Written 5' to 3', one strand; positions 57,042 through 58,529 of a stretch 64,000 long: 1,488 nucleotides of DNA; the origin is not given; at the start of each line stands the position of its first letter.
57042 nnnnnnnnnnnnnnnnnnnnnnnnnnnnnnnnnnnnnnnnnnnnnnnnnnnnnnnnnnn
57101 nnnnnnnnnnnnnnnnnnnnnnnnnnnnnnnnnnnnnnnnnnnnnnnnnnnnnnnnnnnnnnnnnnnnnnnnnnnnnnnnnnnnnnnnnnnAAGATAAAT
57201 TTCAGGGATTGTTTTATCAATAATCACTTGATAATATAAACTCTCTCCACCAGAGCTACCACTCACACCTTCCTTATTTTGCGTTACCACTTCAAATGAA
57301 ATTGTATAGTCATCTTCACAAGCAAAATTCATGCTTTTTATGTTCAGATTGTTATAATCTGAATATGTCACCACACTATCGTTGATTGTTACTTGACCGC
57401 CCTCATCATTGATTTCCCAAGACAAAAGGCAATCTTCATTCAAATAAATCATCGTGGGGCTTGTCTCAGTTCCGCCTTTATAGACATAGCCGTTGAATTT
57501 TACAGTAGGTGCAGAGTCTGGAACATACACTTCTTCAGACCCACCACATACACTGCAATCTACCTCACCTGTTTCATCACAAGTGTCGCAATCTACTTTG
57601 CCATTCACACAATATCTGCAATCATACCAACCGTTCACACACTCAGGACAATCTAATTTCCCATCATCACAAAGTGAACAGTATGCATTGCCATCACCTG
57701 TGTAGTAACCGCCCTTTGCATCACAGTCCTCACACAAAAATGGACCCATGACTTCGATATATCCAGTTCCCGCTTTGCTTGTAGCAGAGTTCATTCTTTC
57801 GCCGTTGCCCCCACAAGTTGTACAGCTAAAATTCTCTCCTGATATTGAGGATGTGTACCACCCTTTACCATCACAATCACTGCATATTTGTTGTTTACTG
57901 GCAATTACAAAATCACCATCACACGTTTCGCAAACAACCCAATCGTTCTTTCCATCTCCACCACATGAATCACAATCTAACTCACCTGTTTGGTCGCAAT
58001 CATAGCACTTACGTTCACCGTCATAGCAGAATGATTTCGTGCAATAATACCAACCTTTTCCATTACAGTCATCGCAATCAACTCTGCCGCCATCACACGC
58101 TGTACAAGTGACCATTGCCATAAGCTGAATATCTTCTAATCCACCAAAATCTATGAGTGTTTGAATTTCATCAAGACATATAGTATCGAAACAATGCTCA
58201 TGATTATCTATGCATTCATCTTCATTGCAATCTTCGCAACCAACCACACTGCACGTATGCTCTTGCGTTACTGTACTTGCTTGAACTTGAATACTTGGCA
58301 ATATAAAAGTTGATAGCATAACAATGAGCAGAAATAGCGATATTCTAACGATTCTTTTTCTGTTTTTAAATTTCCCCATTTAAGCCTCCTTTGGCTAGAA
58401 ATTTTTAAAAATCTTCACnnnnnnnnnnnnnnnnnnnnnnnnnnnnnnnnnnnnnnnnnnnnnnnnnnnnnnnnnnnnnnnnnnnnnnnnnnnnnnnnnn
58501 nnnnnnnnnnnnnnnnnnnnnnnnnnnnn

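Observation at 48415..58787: Three T4SS-linked envelope proteins share dense DnaJ-type CxxCxGxG repeats in their predicted extracytoplasmic parts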

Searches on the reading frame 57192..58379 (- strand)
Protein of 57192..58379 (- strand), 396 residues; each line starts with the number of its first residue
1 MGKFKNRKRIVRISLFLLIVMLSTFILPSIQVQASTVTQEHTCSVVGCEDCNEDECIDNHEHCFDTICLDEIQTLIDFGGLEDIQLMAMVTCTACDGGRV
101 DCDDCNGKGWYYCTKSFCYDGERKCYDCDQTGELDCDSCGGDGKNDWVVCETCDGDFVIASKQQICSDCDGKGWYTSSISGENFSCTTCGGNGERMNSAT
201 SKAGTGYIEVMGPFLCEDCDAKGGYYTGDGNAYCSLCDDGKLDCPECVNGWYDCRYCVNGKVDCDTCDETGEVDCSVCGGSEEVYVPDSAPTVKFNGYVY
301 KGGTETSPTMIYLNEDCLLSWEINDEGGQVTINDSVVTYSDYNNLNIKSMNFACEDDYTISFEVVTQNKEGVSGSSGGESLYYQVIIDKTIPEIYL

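Call 23: find_homologous_proteins(query=window:57192-58379:-, max_evalue=0.001)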
Query seq(396 aa) (396 aa): 1 proteins with E <= 0.001 among 1397 candidates.
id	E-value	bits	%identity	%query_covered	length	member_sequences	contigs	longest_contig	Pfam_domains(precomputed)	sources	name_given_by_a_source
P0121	6.1e-4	37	36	47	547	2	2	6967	-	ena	-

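Call 76: search_protein_families(library=pfam, proteins=[P0121], max_evalue=0.01)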
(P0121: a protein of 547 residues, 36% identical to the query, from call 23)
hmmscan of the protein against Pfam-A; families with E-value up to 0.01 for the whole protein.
P0121 (547 aa): 1 family
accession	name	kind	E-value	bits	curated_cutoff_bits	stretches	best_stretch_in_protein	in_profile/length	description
PF25436.1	BSD2_CRD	-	4.4e-05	24.1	27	0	407-425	5-23/69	BSD2 cysteine rich domain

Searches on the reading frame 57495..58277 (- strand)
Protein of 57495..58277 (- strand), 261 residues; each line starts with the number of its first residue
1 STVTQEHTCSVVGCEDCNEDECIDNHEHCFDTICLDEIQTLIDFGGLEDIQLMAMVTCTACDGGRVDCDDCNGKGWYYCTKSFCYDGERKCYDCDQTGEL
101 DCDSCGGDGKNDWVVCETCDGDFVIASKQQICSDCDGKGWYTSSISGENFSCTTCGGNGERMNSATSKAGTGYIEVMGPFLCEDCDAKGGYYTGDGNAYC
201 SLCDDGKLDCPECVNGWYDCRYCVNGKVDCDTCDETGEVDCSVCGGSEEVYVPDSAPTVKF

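Call 12: search_protein_families(library=pfam, proteins=[window:57495-58277:-], max_evalue=10)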
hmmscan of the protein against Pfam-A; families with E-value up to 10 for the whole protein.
seq(261 aa): 2 families
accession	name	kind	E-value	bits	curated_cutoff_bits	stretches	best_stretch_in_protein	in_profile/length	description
PF00684.25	DnaJ_CXXCXGXG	-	0.00011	22.8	32.7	3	132-204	1-62/65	DnaJ central domain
PF14537.11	Cytochrom_c3_2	-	0.03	15.2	25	1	128-203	5-77/79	Cytochrome c3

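Call 13: search_solved_structures(query=window:57495-58277:-, max_evalue=10, show_alignments=3)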
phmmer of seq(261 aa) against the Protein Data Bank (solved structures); distinct sequences matched with E-value up to 10: 2.
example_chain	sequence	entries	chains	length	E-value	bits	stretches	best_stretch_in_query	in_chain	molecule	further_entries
2zfu_A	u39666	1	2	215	0.11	15.4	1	12-63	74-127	Cerebral protein 1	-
7zhs_A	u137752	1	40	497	2.9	10.7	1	126-205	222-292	Ubiquitin-like protein SMT3,DnaJ homolog subfamily A member 2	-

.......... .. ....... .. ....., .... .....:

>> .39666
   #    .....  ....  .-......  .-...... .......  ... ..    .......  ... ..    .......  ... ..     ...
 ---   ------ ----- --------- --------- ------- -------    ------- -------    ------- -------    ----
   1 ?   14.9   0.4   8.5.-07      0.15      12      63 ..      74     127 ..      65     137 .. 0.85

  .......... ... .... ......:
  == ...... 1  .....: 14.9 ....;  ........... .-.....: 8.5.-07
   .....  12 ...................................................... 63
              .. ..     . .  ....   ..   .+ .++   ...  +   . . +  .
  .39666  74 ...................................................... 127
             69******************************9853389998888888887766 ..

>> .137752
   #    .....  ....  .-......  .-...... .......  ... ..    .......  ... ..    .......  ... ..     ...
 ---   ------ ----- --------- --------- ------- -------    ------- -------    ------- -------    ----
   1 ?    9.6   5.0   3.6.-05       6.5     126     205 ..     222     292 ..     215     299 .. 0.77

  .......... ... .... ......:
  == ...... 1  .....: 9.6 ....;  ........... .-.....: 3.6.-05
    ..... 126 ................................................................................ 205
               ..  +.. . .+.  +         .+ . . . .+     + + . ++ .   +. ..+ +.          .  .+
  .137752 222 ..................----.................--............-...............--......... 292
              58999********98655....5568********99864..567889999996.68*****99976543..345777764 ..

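Call 15: search_dna_similar(query=window:57495-58277:-, collection=plasmids, mode=protein, max_evalue=0.001)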
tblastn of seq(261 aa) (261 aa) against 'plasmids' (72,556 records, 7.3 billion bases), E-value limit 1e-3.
Records with a match: 4; places in all: 4; records where one place covers at least 80% of the query: 2.
Best place of each record, by identity: <60% 4.
By first word of the organism name: Halobacterium 3; Variovorax 1.
By predicted mobility (MOB-suite, as given by PLSDB): non-mobilizable 4.
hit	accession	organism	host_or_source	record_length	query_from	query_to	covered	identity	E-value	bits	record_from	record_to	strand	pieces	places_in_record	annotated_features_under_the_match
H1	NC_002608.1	Halobacterium salinarum NRC-34001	-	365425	37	250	82%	29.7%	4e-5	52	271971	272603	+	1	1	ISH6 family transposase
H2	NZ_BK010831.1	Halobacterium salinarum NRC-34001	-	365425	37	250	82%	29.7%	4e-5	52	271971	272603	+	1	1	ISH6 family transposase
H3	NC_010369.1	Halobacterium salinarum NRC-34001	-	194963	53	250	76%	30.1%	1e-4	50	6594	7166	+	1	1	none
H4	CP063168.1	Variovorax paradoxus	-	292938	54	164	43%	34.5%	2e-4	50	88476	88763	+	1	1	none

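Call 45: search_protein_representatives(protein=window:57503-58274:-)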
Query: 257 residues. Proteins with E-value up to 0.001 (for the whole library): 27; up to 1e-10: 2; up to 1e-30: 1. The best 27 are listed.
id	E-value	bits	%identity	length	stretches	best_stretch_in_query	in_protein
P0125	1.4e-172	589.6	100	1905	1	1-257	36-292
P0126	5.4e-13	65.7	45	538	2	54-174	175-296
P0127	2.1e-06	44.1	44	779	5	50-122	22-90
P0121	1.7e-05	41.1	51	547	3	55-104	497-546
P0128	2.2e-05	40.8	46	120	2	214-247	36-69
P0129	2.5e-05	40.6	41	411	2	56-249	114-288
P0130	4.7e-05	39.7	42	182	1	31-113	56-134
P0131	5.1e-05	39.5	43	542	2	66-120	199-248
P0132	5.4e-05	39.5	37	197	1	89-167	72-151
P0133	7.1e-05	39.1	40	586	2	57-133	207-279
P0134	7.3e-05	39.0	47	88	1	63-125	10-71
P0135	8.2e-05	38.9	40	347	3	54-138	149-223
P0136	1.5e-04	38.0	42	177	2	54-107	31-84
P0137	1.7e-04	37.9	36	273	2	94-177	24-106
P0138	2.3e-04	37.4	37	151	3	53-109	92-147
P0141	3.3e-04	36.9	52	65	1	53-108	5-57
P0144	5.1e-04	36.3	46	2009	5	193-243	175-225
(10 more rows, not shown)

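Call 46: predict_structure(protein=window:57503-58274:-)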
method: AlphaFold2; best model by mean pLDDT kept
length: 257 residues; sequences in the alignment: 1
mean_pLDDT: 36.1   pTM: 0.19
mean pLDDT of the five models: 36.1, 31.9, 30.5, 28.8, 28.6
residues with pLDDT >= 90: 0; 70-90: 0; 50-70: 0; < 50: 257
segments of 3 or more residues with pLDDT < 50: 1-257
pLDDT, mean of each block of 10 residues (from residue 1): 35 39 40 45 43 32 32 36 37 33 33 32 34 34 36 36 38 37 39 40 31 29 34 41 40 36
secondary structure, 60 per line:
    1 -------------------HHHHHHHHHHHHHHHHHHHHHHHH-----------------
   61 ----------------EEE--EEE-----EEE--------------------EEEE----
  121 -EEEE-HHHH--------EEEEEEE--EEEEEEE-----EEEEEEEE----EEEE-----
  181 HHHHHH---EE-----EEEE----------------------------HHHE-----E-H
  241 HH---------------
elements in order: H20-43 E77-79 E82-84 E90-92 E113-116 E122-125 H127-130 E139-145 E148-154 E160-167 E172-175 H181-186 E197-200

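Call 48: find_encoding_contigs(protein=P0126, flank=10000, max_places=4)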
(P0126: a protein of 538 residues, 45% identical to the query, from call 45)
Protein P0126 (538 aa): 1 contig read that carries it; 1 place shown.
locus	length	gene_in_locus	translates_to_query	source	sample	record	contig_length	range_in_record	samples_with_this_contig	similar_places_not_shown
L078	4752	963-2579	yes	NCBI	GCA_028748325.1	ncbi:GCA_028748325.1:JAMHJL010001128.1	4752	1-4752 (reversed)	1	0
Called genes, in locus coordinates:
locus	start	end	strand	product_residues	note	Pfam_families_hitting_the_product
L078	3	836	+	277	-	?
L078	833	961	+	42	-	-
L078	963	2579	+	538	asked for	-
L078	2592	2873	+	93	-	-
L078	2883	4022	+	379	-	-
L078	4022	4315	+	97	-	-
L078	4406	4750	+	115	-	?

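Call 50: search_protein_families(library=ncbifam, proteins=[L078:3-836:+, L078:2592-2873:+, L078:2883-4022:+, L078:4022-4315:+, L078:4406-4750:+, P0126], max_evalue=0.01)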
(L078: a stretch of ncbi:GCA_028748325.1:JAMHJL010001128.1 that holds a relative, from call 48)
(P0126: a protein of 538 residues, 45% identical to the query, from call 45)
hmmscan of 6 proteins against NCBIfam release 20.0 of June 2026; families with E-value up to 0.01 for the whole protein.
L078:3-836:+ (277 aa): 0 families

L078:2592-2873:+ (93 aa): 0 families

L078:2883-4022:+ (379 aa): 0 families

L078:4022-4315:+ (97 aa): 0 families

L078:4406-4750:+ (115 aa): 0 families

P0126 (538 aa): 0 families

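Call 51: search_protein_families(library=pfam, proteins=[L078:3-836:+, L078:2592-2873:+, L078:2883-4022:+, L078:4022-4315:+, L078:4406-4750:+, P0126], max_evalue=0.01)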
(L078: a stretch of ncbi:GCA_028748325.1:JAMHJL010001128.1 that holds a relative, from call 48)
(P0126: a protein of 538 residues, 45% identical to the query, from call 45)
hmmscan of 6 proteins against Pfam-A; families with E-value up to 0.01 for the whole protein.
L078:3-836:+ (277 aa): 0 families

L078:2592-2873:+ (93 aa): 0 families

L078:2883-4022:+ (379 aa): 1 family
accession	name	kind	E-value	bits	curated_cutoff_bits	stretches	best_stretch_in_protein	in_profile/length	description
PF20720.3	nSTAND3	-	0.002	18.3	27.2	1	65-134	5-73/155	Novel STAND NTPase 3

L078:4022-4315:+ (97 aa): 0 families

L078:4406-4750:+ (115 aa): 1 family
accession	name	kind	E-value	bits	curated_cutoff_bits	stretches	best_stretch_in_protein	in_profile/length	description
PF13730.12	HTH_36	-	1.2e-10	41.5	25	1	21-74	2-55/55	Helix-turn-helix domain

P0126 (538 aa): 0 families

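Call 58: search_solved_structures(query=A2, max_evalue=1, show_alignments=2)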
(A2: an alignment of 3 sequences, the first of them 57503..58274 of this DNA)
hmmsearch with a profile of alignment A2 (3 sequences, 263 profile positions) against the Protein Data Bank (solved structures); distinct sequences matched with E-value up to 1: 5.
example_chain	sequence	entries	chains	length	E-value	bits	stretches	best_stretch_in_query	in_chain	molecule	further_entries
6ekb_A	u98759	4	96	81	0.072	16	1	206-262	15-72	DnaJ/Hsp40 cysteine-rich domain superfamily protein | Protein BUNDLE SHEATH DEFECTIVE 2, chloroplastic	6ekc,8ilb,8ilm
8xku_R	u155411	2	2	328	0.19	14.6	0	88-111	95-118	Embryo defective 2737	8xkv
6jzb_A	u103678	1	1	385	0.3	14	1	88-161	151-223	Chaperone protein DnaJ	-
3lcz_A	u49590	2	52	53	0.3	14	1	98-127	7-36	Inhibitor of TRAP, regulated by T-BOX (Trp) sequence RtpA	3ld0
2ctt_A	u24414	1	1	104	0.8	12.6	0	70-124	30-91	DnaJ homolog subfamily A member 3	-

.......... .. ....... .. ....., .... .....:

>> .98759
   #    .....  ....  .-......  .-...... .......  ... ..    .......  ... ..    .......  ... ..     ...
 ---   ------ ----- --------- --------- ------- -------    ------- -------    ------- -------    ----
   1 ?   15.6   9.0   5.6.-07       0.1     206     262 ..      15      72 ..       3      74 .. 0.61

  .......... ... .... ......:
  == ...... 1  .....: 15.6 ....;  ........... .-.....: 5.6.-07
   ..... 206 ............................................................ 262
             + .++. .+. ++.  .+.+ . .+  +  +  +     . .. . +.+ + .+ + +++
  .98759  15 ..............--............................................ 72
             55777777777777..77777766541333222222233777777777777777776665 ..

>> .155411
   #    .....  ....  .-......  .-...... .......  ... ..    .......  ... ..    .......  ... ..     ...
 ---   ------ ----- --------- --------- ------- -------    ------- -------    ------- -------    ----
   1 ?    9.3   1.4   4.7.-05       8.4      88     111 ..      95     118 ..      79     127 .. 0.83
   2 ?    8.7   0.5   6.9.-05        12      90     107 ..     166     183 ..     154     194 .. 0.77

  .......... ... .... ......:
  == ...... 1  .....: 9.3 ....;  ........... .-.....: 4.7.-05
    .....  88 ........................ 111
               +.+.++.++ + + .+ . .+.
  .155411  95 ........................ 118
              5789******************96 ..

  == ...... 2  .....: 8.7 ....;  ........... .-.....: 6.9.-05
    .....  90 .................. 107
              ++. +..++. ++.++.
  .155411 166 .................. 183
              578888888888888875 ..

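Call 70: predict_structure(alignment_id=A4)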
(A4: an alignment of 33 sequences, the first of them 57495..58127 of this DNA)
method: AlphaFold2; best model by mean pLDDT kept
length: 211 residues; sequences in the alignment: 33
mean_pLDDT: 49.6   pTM: 0.25
mean pLDDT of the five models: 49.6, 49.3, 48.9, 47.7, 47.5
residues with pLDDT >= 90: 0; 70-90: 42; 50-70: 45; < 50: 124
segments of 3 or more residues with pLDDT < 50: 1-12, 29-79, 95-98, 112-154, 199-211
pLDDT, mean of each block of 10 residues (from residue 1): 34 55 56 45 42 33 29 37 71 55 69 34 26 37 39 59 73 78 69 65 36 46
secondary structure, 60 per line:
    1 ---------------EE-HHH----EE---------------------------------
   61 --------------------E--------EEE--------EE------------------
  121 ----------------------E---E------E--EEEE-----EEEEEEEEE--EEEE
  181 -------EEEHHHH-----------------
elements in order: E90-92 E157-160 E166-174 E177-180 E188-190 H191-194

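Call 73: fold_search(model_id=the predicted structure, library=pdb)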
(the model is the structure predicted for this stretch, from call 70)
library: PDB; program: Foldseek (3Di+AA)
matches with E <= 10: 10; with E <= 0.001: 0
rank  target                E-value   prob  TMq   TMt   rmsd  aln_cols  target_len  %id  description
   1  2k4x_MODEL_1_A        1.5e+00  0.15  0.13  0.37   8.4        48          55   23  Solution structure of 30S ribosomal protein S27A from Thermoplasma acidophilum (released 2008-08-19)
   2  1dl6_MODEL_1_A        2.5e+00  0.10  0.12  0.36  11.2        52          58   13  SOLUTION STRUCTURE OF HUMAN TFIIB N-TERMINAL DOMAIN (released 2000-10-18)
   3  9f9s_RF               2.5e+00  0.08  0.15  0.36  17.2        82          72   12  Yeast SDD1 Disome with Mbf1 (released 2024-12-04)
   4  6blo_I                2.5e+00  0.03  0.13  0.20  15.4       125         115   14  Pol II elongation complex with an abasic lesion at i+1 position (released 2018-02-28)
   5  6hko_I                3.9e+00  0.11  0.16  0.44  10.8        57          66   16  Yeast RNA polymerase I elongation complex bound to nucleotide analog GMPCPP (released 2019-04-03)
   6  5m5w_I                6.2e+00  0.02  0.14  0.24  19.1       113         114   18  RNA Polymerase I open complex (released 2016-12-07)
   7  5obm_e1               6.6e+00  0.03  0.15  0.35  17.7        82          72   13  Crystal structure of Gentamicin bound to the yeast 80S ribosome (released 2017-12-13)
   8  4ym7_EI               6.6e+00  0.01  0.09  0.13  18.1       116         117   14  RNA polymerase I structure with an alternative dimer hinge (released 2015-09-09)
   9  9g27_I                7.5e+00  0.07  0.16  0.33  10.6        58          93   16  Yeast RNA polymerase I elongation complex stalled by an apurinic site, pre-translocation state (released 2025-06-18)
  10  4v88_Cf               8.0e+00  0.03  0.15  0.33  17.0        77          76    8  The structure of the eukaryotic ribosome at 3.0 A resolution. (released 2014-07-09)

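Call 76: search_protein_families(library=pfam, proteins=[P0126, P0128, P0137, P0144, P0136, P0135, P0141], max_evalue=0.01)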
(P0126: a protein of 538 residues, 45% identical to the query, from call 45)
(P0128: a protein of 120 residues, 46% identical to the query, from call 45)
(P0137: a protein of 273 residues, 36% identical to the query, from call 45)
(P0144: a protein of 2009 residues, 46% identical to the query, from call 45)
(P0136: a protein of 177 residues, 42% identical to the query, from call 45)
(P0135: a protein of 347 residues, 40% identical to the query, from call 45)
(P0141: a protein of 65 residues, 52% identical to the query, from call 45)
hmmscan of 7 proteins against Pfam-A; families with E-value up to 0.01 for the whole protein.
P0126 (538 aa): 0 families

P0128 (120 aa): 0 families

P0137 (273 aa): 3 families
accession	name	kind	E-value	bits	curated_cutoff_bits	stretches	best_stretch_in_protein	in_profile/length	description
PF00684.25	DnaJ_CXXCXGXG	-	1.6e-16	60.8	32.7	3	184-238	1-65/65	DnaJ central domain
PF15777.11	Anti-TRAP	-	7.8e-06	26.2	32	0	29-61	9-44/59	Tryptophan RNA-binding attenuator protein inhibitory protein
PF17302.8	DUF5351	-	1.9e-05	25.2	27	0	231-240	1-10/29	Family of unknown function (DUF5351)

P0144 (2009 aa): 3 families
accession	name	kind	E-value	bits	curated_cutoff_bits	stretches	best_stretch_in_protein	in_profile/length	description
PF00404.24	Dockerin_1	-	2.5e-08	34.5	22.9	1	1943-1996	1-56/57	Dockerin type I domain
PF10162.14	G8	-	5e-05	23.6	22.9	0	1708-1754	20-66/124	G8 domain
PF18998.6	Flg_new_2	-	0.0019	18.6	23.6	1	1479-1537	15-67/73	Divergent InlB B-repeat domain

P0136 (177 aa): 1 family
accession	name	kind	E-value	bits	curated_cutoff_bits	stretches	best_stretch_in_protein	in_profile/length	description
PF25436.1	BSD2_CRD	-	0.004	17.8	27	0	34-58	5-29/69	BSD2 cysteine rich domain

P0135 (347 aa): 4 families
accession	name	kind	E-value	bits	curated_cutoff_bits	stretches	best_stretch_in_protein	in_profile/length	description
PF00684.25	DnaJ_CXXCXGXG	-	4e-09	37.1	32.7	0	134-156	37-62/65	DnaJ central domain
PF07719.23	TPR_2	-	0.00055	20.3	27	0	10-38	3-31/34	Tetratricopeptide repeat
PF23733.2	GRXCR1-2_C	-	0.00056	20.2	26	0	301-338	1-36/47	GRXCR1/2, C-terminal domain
PF04733.20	Coatomer_E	-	0.0057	16.6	21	1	6-81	199-276/290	Coatomer epsilon subunit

P0141 (65 aa): 8 families
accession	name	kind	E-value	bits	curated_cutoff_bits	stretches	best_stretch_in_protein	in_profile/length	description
PF25436.1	BSD2_CRD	-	1.8e-06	28.5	27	1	37-57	3-23/69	BSD2 cysteine rich domain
PF00684.25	DnaJ_CXXCXGXG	-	6.8e-06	26.7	32.7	1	9-57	1-65/65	DnaJ central domain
PF15777.11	Anti-TRAP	-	8.5e-05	22.9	32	0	19-49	12-43/59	Tryptophan RNA-binding attenuator protein inhibitory protein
PF25112.1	zf-AtTam37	-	0.0004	21.5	27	0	38-55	78-95/111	AtTam37 zinc finger region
PF25433.1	DUF7895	-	0.0018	19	27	0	6-30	2-24/75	Domain of unknown function (DUF7895)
PF17302.8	DUF5351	-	0.0022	18.7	27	0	8-17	19-28/29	Family of unknown function (DUF5351)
PF23733.2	GRXCR1-2_C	-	0.0024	18.2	26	1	9-53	1-46/47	GRXCR1/2, C-terminal domain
PF08273.17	Zn_Ribbon_Prim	-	0.0045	17.7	23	0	37-45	4-12/37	Zinc-binding domain of primase-helicase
